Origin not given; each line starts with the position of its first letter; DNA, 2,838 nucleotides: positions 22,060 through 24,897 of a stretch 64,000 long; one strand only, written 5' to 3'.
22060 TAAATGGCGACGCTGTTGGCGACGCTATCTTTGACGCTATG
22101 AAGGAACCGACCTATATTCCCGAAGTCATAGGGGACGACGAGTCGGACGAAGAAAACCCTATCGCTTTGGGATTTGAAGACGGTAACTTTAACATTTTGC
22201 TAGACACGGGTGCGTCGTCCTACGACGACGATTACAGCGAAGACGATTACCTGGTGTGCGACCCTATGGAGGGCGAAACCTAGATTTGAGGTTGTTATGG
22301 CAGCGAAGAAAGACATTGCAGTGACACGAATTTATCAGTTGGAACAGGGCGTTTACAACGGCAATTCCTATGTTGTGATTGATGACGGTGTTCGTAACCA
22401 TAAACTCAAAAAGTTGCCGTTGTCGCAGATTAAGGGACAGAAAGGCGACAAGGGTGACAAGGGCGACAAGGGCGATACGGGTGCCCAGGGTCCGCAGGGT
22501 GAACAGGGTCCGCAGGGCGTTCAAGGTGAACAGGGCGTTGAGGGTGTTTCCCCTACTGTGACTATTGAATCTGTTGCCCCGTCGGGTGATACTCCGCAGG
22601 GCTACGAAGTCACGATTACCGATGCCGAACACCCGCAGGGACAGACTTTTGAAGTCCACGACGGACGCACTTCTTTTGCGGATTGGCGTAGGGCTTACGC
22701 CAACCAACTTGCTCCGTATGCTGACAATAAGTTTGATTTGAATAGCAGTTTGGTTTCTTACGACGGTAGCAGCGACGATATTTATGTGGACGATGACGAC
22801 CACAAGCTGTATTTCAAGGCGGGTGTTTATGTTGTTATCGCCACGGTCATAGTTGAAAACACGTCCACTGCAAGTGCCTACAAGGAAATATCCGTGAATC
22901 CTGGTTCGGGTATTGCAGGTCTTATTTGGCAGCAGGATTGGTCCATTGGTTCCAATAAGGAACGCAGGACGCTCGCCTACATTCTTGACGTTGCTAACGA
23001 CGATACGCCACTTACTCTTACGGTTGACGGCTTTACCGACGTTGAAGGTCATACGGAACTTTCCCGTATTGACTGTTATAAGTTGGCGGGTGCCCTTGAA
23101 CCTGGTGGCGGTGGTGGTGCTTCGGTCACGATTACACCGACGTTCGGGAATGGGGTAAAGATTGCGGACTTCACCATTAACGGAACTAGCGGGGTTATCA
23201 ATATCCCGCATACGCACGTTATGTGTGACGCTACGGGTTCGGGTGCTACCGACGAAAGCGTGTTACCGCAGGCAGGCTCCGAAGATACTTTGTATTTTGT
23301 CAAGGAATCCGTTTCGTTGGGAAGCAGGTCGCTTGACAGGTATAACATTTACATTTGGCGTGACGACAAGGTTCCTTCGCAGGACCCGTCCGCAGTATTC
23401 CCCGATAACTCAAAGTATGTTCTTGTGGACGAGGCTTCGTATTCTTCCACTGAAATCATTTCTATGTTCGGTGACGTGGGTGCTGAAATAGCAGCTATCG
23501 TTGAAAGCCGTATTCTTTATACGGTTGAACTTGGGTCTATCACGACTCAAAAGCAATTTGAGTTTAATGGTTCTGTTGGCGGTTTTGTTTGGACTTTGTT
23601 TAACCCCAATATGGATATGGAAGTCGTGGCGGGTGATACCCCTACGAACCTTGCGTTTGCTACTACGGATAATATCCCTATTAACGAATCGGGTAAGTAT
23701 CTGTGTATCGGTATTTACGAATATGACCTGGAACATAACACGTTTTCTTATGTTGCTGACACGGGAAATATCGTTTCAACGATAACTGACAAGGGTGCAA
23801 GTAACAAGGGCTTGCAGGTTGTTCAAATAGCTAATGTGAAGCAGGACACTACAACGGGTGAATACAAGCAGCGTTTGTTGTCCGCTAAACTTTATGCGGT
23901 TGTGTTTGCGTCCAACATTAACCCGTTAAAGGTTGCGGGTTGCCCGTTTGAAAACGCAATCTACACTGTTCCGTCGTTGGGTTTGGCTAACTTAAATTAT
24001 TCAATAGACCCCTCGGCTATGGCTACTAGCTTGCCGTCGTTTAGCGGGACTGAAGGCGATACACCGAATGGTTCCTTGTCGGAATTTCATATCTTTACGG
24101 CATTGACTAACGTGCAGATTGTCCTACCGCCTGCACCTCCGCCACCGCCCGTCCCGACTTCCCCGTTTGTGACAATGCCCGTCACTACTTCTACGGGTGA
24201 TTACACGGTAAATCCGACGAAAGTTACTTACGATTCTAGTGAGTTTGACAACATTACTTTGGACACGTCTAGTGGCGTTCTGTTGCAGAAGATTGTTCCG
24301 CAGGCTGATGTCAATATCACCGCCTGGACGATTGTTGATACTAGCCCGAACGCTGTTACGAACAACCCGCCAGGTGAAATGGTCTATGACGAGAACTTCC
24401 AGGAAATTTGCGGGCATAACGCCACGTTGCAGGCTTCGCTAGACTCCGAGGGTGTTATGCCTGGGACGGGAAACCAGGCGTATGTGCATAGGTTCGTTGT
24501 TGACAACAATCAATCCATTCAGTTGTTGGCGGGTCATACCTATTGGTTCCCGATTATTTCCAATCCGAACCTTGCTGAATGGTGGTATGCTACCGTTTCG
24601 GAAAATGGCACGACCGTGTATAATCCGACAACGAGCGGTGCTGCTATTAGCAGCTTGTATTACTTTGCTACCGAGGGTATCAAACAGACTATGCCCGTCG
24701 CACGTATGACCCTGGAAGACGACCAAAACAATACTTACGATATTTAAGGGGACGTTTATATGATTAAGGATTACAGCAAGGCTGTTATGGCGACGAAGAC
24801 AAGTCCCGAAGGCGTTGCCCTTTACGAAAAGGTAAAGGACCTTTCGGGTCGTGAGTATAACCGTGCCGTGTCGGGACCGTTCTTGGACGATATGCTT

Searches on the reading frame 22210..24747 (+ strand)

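Call 5: search_protein_families(library=pfam, proteins=[window:22210-24747:+], max_evalue=0.01)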
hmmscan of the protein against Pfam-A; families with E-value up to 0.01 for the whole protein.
window:22210-24747:+ (845 aa): 1 family
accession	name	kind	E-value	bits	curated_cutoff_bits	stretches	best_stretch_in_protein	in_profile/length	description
PF01391.23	Collagen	-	2.6e-06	27.5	27.2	1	76-112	13-49/60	Collagen triple helix repeat (20 copies)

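Call 8: search_protein_families(library=phrogs, proteins=[window:22210-24747:+], max_evalue=0.001)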
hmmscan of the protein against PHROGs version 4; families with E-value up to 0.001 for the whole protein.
window:22210-24747:+ (845 aa): 32 families (the best 25 are shown)
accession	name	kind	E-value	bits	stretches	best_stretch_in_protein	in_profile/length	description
phrog_5073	-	tail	5.3e-13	49.8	1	75-128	323-376/519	tail fiber protein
phrog_819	-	tail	1.7e-12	47.3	1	73-134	630-682/1024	tail protein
phrog_10972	-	tail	1.5e-09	38.8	1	64-127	148-212/343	tail fiber protein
phrog_366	-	tail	4.2e-09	37.4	1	74-116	349-387/474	tail fiber protein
phrog_26246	-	tail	3.4e-08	34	1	72-114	100-142/329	tail protein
phrog_13892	-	tail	3.7e-08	33.8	1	75-128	44-97/676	minor tail protein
phrog_3904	-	tail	5.1e-08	32.6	1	72-152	671-757/1086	tail fiber protein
phrog_32123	-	unknown function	6.7e-08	32.3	1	65-114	212-262/532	-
phrog_25888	-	unknown function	3.8e-07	30.7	1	75-199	235-321/325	-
phrog_38806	-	unknown function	4.6e-07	30.5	1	73-117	64-114/285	-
phrog_18350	-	tail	8e-07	30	1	75-130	110-165/253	tail fiber protein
phrog_4013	-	unknown function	9.4e-07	28.8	1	71-139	107-177/659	-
phrog_1658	-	unknown function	1.5e-06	29.2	1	76-132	76-131/239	-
phrog_6320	-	tail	1.8e-06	28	1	76-112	95-131/745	tail fiber protein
phrog_1125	-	tail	3.6e-06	27.5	1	78-112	177-211/412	tail fiber protein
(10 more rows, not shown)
